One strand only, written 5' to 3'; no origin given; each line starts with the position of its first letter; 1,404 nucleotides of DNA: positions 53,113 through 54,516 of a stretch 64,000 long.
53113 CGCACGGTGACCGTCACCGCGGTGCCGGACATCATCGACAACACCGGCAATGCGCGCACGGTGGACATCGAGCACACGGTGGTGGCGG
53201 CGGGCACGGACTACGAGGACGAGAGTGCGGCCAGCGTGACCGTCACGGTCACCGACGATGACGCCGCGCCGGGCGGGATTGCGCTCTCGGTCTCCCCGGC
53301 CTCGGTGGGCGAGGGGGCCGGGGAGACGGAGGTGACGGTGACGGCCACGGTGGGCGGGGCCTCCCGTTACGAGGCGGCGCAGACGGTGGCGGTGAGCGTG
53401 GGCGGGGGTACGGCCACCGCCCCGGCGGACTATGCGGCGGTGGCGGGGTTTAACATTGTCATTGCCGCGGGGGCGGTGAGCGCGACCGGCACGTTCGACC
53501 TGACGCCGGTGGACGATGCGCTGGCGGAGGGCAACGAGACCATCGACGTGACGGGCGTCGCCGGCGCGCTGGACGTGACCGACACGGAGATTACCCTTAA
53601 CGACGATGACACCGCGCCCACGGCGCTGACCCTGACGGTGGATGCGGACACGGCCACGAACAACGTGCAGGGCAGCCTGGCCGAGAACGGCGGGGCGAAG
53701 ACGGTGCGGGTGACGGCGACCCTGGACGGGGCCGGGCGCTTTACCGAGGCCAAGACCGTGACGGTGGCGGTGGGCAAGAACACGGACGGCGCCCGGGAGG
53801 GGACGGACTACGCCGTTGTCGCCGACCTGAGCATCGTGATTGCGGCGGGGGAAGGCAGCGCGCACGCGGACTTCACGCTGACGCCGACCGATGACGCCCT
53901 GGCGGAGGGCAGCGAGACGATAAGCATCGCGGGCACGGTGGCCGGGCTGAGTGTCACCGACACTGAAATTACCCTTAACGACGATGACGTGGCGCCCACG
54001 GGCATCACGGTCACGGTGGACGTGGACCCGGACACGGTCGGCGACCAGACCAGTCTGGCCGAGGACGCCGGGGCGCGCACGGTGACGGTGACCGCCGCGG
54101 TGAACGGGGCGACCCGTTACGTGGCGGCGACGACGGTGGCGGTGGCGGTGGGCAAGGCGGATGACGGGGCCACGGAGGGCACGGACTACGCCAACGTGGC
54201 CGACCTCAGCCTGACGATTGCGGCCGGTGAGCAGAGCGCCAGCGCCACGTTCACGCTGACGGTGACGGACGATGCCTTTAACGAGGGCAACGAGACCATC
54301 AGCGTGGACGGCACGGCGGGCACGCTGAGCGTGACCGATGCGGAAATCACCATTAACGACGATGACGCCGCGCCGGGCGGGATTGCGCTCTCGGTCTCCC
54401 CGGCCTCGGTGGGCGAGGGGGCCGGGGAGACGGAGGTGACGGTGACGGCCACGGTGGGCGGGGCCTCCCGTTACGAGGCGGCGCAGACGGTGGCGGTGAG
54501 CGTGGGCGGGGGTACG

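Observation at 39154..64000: Giant plus-strand Calx-beta-repeat gene missed by the ORF track, which shows a spurious 5,830-aa antisense ORF instead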

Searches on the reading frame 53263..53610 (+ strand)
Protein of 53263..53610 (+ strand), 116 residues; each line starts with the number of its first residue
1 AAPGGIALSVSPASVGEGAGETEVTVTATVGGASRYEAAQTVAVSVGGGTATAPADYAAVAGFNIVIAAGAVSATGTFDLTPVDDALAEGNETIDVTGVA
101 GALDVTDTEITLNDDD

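Call 33: search_protein_families(library=pfam, proteins=[window:53263-53610:+], max_evalue=1)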
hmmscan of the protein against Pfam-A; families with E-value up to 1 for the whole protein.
seq(116 aa): 1 family
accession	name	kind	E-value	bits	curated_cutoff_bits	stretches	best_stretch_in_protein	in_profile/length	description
PF03160.20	Calx-beta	-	8e-07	29.5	27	1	6-95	8-91/119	Calx-beta domain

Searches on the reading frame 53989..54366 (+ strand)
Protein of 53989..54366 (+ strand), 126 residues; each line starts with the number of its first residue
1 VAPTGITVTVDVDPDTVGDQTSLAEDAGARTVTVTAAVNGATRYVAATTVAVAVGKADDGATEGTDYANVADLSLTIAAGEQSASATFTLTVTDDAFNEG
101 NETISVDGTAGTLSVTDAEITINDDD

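Call 33: search_protein_families(library=pfam, proteins=[window:53989-54366:+], max_evalue=1)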
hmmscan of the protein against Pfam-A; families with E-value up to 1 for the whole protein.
seq(126 aa): 5 families
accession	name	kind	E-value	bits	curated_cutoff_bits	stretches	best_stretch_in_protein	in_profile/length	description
PF03160.20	Calx-beta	-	1.6e-05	25.3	27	1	20-126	14-119/119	Calx-beta domain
PF13115.11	YtkA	-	0.088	13.9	25.9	1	82-122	3-42/85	YtkA-like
PF08522.16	BT_3987-like_N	-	0.18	13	25.9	1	29-98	26-103/120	BT_3987-like, N-terminal domain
PF07501.17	G5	-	0.2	12.4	23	1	89-123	14-48/75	G5 domain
PF07550.17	Shr-like_HID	-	0.47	11.4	22.3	1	81-124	7-54/82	Heme-binding protein Shr-like, Hb-interacting domain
